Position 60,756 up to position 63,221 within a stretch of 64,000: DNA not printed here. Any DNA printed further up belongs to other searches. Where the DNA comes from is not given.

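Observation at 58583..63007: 1.57-kb direct repeat at offset 2851 nt: tandem toxin genes with an identity gradient ending at the DPxGL junction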

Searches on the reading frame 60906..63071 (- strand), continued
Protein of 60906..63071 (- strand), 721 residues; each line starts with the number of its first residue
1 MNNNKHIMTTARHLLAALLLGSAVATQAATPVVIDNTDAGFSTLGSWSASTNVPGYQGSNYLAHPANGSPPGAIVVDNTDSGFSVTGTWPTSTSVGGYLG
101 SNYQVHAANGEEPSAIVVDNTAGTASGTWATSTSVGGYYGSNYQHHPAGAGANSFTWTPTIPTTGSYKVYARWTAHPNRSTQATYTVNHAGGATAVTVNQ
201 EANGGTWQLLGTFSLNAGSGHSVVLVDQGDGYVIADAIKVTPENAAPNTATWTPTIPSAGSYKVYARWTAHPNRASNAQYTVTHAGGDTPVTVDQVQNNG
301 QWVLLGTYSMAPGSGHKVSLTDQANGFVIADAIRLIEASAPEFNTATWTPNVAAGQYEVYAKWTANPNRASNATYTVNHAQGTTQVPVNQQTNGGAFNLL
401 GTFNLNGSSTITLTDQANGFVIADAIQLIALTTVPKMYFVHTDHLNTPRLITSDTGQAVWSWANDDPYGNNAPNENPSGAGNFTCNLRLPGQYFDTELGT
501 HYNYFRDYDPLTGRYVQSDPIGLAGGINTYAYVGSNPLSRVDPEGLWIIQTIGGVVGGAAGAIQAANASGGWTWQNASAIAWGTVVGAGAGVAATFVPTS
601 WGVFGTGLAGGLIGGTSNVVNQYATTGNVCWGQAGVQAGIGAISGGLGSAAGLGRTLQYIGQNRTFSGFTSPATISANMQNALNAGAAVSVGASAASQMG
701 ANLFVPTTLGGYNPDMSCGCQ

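Call 47: search_protein_families(library=pfam, proteins=[P0050, P0056, P0068, P0051, P0015, P0034, P0120, P0101, P0061, P0043], max_evalue=0.001)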
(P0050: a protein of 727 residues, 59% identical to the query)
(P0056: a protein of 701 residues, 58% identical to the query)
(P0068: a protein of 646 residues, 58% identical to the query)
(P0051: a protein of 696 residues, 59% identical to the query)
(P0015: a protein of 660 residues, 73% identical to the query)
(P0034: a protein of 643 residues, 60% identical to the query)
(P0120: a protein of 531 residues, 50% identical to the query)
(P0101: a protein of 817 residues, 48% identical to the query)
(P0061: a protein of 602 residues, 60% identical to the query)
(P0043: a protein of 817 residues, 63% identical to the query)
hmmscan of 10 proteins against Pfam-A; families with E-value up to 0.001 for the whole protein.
P0050 (727 aa): 3 families
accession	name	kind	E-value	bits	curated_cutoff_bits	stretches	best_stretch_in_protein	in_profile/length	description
PF25275.1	Golvesin_C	-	9.2e-105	346.5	31.6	4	108-229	3-130/132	Golvesin C-terminal domain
PF15520.11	Ntox10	-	6.6e-40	137.5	26.8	1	587-725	49-192/193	Novel toxin 10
PF16990.11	CBM_35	-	1.2e-05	26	28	1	111-230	6-119/121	Carbohydrate binding module (family 35)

P0056 (701 aa): 2 families
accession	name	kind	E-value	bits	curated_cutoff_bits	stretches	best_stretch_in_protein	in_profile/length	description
PF25275.1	Golvesin_C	-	7e-103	340.4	31.6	4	105-229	1-131/132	Golvesin C-terminal domain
PF15523.11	Ntox16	-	1.7e-14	54.3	25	1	607-684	2-82/85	Novel toxin 16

P0068 (646 aa): 2 families
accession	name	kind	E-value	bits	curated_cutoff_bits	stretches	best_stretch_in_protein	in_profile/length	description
PF25275.1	Golvesin_C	-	2.7e-107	354.7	31.6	4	108-228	4-130/132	Golvesin C-terminal domain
PF15523.11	Ntox16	-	8.5e-12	45.6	25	1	559-636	2-82/85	Novel toxin 16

P0051 (696 aa): 2 families
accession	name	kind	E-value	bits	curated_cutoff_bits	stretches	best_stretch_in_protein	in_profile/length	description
PF25275.1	Golvesin_C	-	2.4e-104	345.2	31.6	3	107-229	2-130/132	Golvesin C-terminal domain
PF14859.11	Colicin_M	-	3e-14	53.2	27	1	538-685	132-280/281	Colicin M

P0015 (660 aa): 3 families
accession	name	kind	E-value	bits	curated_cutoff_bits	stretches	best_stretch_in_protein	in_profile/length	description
PF25275.1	Golvesin_C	-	3.6e-92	305.8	31.6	3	127-252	1-131/132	Golvesin C-terminal domain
PF06951.16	PLA2G12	-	7.2e-07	29.8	34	1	582-656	96-175/184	Group XII secretory phospholipase A2 precursor (PLA2G12)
PF03527.20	RHS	-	0.00051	20.3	27.9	0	449-472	2-25/38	RHS protein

P0034 (643 aa): 5 families
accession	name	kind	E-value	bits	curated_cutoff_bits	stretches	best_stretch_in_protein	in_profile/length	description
PF25275.1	Golvesin_C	-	2.5e-105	348.4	31.6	4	111-232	4-131/132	Golvesin C-terminal domain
PF09056.16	Phospholip_A2_3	-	6.6e-06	27.1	29.4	1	555-620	35-106/110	Prokaryotic phospholipase A2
PF03527.20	RHS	-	3.2e-05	24.1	27.9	1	432-456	2-26/38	RHS protein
PF09937.14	DUF2169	-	6.2e-05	23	25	0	138-203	176-241/294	Uncharacterized protein conserved in bacteria (DUF2169)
PF06951.16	PLA2G12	-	0.00014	22.3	34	1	564-605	98-138/184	Group XII secretory phospholipase A2 precursor (PLA2G12)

P0120 (531 aa): 3 families
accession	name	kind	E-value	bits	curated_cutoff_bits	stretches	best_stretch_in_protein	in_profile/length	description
PF25275.1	Golvesin_C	-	2.2e-104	345.3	31.6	3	12-139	1-131/132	Golvesin C-terminal domain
PF03527.20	RHS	-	4.2e-15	55.7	27.9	1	343-375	1-33/38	RHS protein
PF20843.4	Rax2_3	-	1.6e-06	28.8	27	0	21-69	22-71/161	Rax2 third domain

P0101 (817 aa): 5 families
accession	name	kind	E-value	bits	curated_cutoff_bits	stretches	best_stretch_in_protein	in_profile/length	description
PF25275.1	Golvesin_C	-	1.1e-66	223.3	31.6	3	289-376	41-131/132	Golvesin C-terminal domain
PF03527.20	RHS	-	2.7e-08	33.9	27.9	1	386-409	2-25/38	RHS protein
PF22322.1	DUF6973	-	3.3e-06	27.1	27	1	518-588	33-107/124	Domain of unknown function (DUF6973)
PF08265.16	YL1_C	-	1.3e-05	25.3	22.6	0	635-650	7-22/29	YL1 nuclear protein C-terminal domain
PF25023.1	TEN_YD-shell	-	0.00083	18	50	0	386-490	790-880/909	Teneurin YD-shell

P0061 (602 aa): 2 families
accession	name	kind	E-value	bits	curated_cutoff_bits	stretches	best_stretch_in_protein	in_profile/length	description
PF25275.1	Golvesin_C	-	2.1e-77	258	31.6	2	107-229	2-130/132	Golvesin C-terminal domain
PF14859.11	Colicin_M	-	2.2e-14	53.6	27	1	443-591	131-280/281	Colicin M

P0043 (817 aa): 4 families
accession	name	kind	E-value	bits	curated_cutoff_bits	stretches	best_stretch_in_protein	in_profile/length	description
PF25275.1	Golvesin_C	-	4.1e-109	360.6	31.6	3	295-412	11-131/132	Golvesin C-terminal domain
PF05593.20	RHS_repeat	-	9.1e-12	45.5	22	0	44-74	1-32/38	RHS Repeat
PF06951.16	PLA2G12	-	7.4e-09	36.2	34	1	714-811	83-175/184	Group XII secretory phospholipase A2 precursor (PLA2G12)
PF13577.12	SnoaL_4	-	0.00091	19.7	24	0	521-573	43-93/126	SnoaL-like domain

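Call 71: predict_structure(alignment_id=A3)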
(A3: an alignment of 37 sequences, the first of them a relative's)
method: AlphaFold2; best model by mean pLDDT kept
length: 1147 residues; sequences in the alignment: 37
mean_pLDDT: 76.5   pTM: 0.53
mean pLDDT of the five models: 76.5, 76.1, 74.9, 74.5, 74.0
residues with pLDDT >= 90: 496; 70-90: 356; 50-70: 56; < 50: 239
segments of 3 or more residues with pLDDT < 50: 1-5, 875-879, 915-925, 937-1147
pLDDT, mean of each block of 10 residues (from residue 1): 49 56 59 88 76 89 81 89 86 90 86 91 90 92 92 92 71 93 90 89 94 93 93 93 83 85 93 84 87 82 81 80 80 83 82 87 83 86 81 85 85 87 86 88 88 89 85 74 93 92 93 90 95 91 91 89 94 94 92 94 95 95 95 96 90 94 96 96 93 96 96 92 95 95 88 96 94 96 92 88 95 96 94 91 92 95 95 62 85 82 78 51 50 54 39 29 27 30 35 35 28 25 27 28 28 25 26 29 31 32 36 30 28 28 30
secondary structure, 60 per line:
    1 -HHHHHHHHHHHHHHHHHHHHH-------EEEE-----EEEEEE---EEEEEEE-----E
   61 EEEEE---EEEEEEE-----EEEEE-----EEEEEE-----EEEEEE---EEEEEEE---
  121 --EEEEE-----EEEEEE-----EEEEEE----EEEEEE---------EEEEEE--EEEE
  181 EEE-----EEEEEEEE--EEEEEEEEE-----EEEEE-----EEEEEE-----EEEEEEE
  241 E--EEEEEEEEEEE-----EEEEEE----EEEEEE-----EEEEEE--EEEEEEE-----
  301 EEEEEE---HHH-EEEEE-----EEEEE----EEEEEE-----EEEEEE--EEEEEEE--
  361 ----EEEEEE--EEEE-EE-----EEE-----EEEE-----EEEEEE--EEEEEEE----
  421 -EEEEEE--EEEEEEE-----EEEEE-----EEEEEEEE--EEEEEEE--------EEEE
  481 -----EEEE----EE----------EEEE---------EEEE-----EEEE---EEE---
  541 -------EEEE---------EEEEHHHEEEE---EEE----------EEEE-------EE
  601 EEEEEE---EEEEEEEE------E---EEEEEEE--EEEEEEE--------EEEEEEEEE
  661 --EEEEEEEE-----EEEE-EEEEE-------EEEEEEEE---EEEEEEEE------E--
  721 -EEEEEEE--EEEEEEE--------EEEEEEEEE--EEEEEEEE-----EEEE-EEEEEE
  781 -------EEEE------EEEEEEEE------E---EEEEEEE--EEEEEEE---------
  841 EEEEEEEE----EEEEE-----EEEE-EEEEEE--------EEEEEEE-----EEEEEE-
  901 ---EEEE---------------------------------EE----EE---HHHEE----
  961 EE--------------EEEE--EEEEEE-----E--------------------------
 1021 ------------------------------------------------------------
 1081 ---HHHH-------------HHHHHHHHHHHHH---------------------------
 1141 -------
elements in order (helices of 4 or more, strands of 3 or more residues): H2-22 E30-33 E39-44 E48-54 E60-65 E69-75 E81-85 E91-96 E102-107 E111-117 E123-127 E133-138 E144-149 E154-159 E169-174 E177-183 E189-196 E199-207 E213-217 E223-228 E234-241 E244-254 E260-265 E270-275 E281-286 E289-295 E301-306 E314-318 E324-328 E333-338 E344-349 E352-358 E365-370 E373-376 E385-387 E393-396 E402-407 E410-416 E422-427 E430-436 E442-446 E452-459 E462-468 E477-480 E486-489 E506-509 E519-522 E528-531 E535-537 E548-551 E561-564 E568-571 E575-577 E588-591 E599-606 E610-617 E628-634 E637-643 E652-660 E663-670 E676-679 E681-685 E693-700 E704-711 E722-728 E731-737 E746-754 E757-764 E770-773 E775-780 E788-791 E798-805 E816-822 E825-831 E841-848 E853-857 E863-866 E868-873 E882-888 E894-899 E904-907 E977-980 E983-988 H1084-1087 H1101-1113
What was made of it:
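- On Two-component (TcB/TcC-like) Rhs cocoon: The AF2 model of the fused form gives low confidence for the core and toxin (call 71).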

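Call 73: fold_search(model_id=the predicted structure, library=pdb)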
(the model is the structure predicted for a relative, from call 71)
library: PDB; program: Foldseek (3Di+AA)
matches with E <= 10: 1373; with E <= 0.001: 103
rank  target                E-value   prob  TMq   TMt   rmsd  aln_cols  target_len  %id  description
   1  8qja_C                1.1e-27  1.00  0.29  0.33  36.7      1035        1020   16  T6SS-linked Rhs repeat protein - Advenella mimigardefordensis VgrG-Rhs core (released 2024-09-25)
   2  8qja_D                2.0e-27  1.00  0.30  0.33  38.0      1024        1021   15  T6SS-linked Rhs repeat protein - Advenella mimigardefordensis VgrG-Rhs core (released 2024-09-25)
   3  8qja_B                3.9e-27  1.00  0.29  0.32  40.0      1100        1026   16  T6SS-linked Rhs repeat protein - Advenella mimigardefordensis VgrG-Rhs core (released 2024-09-25)
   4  8qjd_B                5.2e-27  1.00  0.32  0.35  34.1      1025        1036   16  T6SS-linked Rhs repeat protein - Salmonella bongori Rhs-core domain (released 2024-09-25)
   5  8qjc                  5.4e-27  1.00  0.22  0.23  33.8      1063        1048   17  T6SS-linked Rhs repeat protein - Salmonella bongori Rhs-core domain with toxin domain (released 2024-09-25)
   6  8qja_A                7.9e-27  1.00  0.30  0.33  38.2      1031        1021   15  T6SS-linked Rhs repeat protein - Advenella mimigardefordensis VgrG-Rhs core (released 2024-09-25)
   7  7q97_A                9.0e-27  1.00  0.25  0.27  39.1      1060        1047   16  Structure of the bacterial type VI secretion system effector RhsA. (released 2021-12-22)
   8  8qjb_A                2.0e-26  1.00  0.22  0.23  33.0      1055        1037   16  T6SS-linked Rhs repeat protein - Salmonella bongori Rhs-core domain extended N-terminus (released 2024-09-25)
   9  8cp6_B                6.7e-26  1.00  0.25  0.26  38.9      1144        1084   18  Type six secretion system exported effector 5 (Tse5) (released 2023-12-06)
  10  8uy4_A                8.1e-26  1.00  0.30  0.26  39.6      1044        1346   16  Acinetobacter baumannii Tse15 Rhs effector (released 2024-10-09)
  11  7pq5                  9.7e-26  1.00  0.27  0.29  40.7      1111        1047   17  Photorhabdus laumondii T6SS-associated Rhs protein carrying the Tre23 toxin domain (released 2021-12-01)
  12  8uxt                  1.9e-25  1.00  0.23  0.20  37.7      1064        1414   15  Acinetobacter baumannii Tse15 Rhs effector, toxin cleavage mutant (D1369N, D1391N) (released 2024-10-09)
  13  8h8b                  6.3e-23  1.00  0.14  0.16  40.5      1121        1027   17  Type VI secretion system effector RhsP in its pre-autoproteolysis and monomeric form (released 2023-01-18)
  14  9ifo_A                9.5e-23  1.00  0.30  0.25   6.1       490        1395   24  Structure of Teneurin-Like Protein (TLP) (released 2026-03-11)
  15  8h8a_A                2.0e-22  1.00  0.23  0.26  10.9       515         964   17  Type VI secretion system effector RhsP in its post-autoproteolysis and monomeric form (released 2023-01-18)
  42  6f2p                  1.6e-13  1.00  0.10  0.10  36.6       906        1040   13  Structure of Paenibacillus xanthan lyase to 2.6 A resolution (released 2018-12-05)
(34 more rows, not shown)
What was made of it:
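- On Golvesin_C / CBM6-35-36-like carbohydrate-binding domain: The fused homologue's array is modelled at pLDDT about 90-96 and matches xanthan lyase 6f2p (calls 71, 73).
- Closest known: ABC-toxin BC cocoon. Same: The AF2 model of the fused homologue P0026 matches TcC chains best when scored on target length: 5kis_B TMt 0.52 and 6l7i_G 0.50 (call 73).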

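Call 74: find_encoding_contigs(protein=P0026, flank=8000, max_places=2)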
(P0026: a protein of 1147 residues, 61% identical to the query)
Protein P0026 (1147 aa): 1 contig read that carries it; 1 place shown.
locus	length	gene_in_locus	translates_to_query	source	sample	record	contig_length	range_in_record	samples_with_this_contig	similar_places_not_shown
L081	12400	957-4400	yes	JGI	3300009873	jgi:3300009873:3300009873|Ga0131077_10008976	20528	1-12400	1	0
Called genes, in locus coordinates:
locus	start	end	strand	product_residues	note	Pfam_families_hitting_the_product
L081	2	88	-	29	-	?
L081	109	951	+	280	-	PF05593:RHS_repeat (weak), PF25023:TEN_YD-shell, PF05593:RHS_repeat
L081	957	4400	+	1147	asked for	PF05593:RHS_repeat, PF25023:TEN_YD-shell, PF25275:Golvesin_C, PF03527:RHS (weak)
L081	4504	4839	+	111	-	-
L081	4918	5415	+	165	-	PF05656:DUF805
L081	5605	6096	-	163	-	-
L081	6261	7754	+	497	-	PF27155:Y4rL_C, PF22483:Mu-transpos_C_2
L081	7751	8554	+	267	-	PF01695:IstB_IS21, PF13191:AAA_16 (faint), PF00308:Bac_DnaA, PF00004:AAA (weak)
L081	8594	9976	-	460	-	-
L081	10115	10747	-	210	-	-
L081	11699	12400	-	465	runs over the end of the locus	PF00004:AAA, PF13401:AAA_22 (faint)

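Call 75: find_encoding_contigs(protein=P0093, flank=8000, max_places=2)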
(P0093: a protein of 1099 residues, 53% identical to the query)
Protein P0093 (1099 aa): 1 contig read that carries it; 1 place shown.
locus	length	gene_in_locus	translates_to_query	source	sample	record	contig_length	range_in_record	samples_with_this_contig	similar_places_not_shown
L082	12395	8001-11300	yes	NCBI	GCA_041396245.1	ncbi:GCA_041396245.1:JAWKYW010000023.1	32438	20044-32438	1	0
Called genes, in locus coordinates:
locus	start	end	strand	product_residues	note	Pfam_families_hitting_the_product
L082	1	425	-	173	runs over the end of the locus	-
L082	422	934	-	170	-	PF05137:PilN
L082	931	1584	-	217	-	-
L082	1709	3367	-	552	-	PF05157:MshEN (weak), PF00437:T2SSE, PF25199:nSTAND_NTPase5 (faint)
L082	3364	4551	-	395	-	PF00482:T2SSF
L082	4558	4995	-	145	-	PF07963:N_methyl, PF08334:T2SSG, PF22434:PilW_C (weak)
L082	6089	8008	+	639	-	PF20148:DUF6531, PF25023:TEN_YD-shell, PF05593:RHS_repeat, PF25023:TEN_YD-shell (weak), PF05593:RHS_repeat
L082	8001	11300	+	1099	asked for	PF25023:TEN_YD-shell, PF05593:RHS_repeat, PF25023:TEN_YD-shell (weak), PF05593:RHS_repeat, PF25023:TEN_YD-shell, PF25275:Golvesin_C, PF03527:RHS, PF25023:TEN_YD-shell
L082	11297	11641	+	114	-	-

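Call 76: search_protein_families(library=pfam, proteins=[L003:4408-5598:-, L003:2876-4411:-, L003:1787-2734:-, L003:1284-1805:-, L003:778-1287:-, L003:6190-9993:+, L082:6089-8008:+], max_evalue=0.001)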
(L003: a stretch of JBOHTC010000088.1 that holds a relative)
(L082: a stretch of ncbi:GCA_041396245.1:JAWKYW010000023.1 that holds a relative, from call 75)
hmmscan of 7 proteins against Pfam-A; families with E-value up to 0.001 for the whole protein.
L003:4408-5598:- (396 aa): 1 family
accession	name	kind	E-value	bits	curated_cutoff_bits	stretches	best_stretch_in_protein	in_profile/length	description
PF00482.28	T2SSF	-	1.5e-54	183.7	25.2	2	64-186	2-125/125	Type II secretion system (T2SS), protein F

L003:2876-4411:- (511 aa): 4 families
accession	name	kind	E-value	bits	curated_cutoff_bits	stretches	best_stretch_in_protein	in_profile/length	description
PF00437.27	T2SSE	-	1.2e-123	412.9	24.9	1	117-505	4-370/370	Type II/IV secretion system protein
PF05157.20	MshEN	-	1.7e-07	31.6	23.1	1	5-84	5-85/90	MshEN domain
PF25199.1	nSTAND_NTPase5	-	1.5e-06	28.6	34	1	241-303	20-83/145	Novel STAND NTPase 5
PF13191.12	AAA_16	-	0.00049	21.1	32.6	0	253-346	16-101/167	AAA ATPase domain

L003:1787-2734:- (315 aa): 1 family
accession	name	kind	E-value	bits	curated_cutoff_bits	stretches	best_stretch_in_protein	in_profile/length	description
PF05137.18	PilN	-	2.8e-05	24.5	22.8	1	233-310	2-77/78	Fimbrial assembly protein (PilN)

L003:1284-1805:- (173 aa): 0 families

L003:778-1287:- (169 aa): 0 families

L003:6190-9993:+ (1267 aa): 1 family
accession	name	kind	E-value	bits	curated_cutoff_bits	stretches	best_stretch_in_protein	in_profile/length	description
PF05593.20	RHS_repeat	-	3.9e-72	237.9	22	9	736-772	1-37/38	RHS Repeat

L082:6089-8008:+ (639 aa): 2 families
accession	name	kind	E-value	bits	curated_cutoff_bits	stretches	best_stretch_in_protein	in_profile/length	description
PF05593.20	RHS_repeat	-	2.1e-43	146.3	22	4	556-592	1-37/38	RHS Repeat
PF20148.4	DUF6531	-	1.2e-09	38.8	24.1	1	48-116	2-73/74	Domain of unknown function (DUF6531)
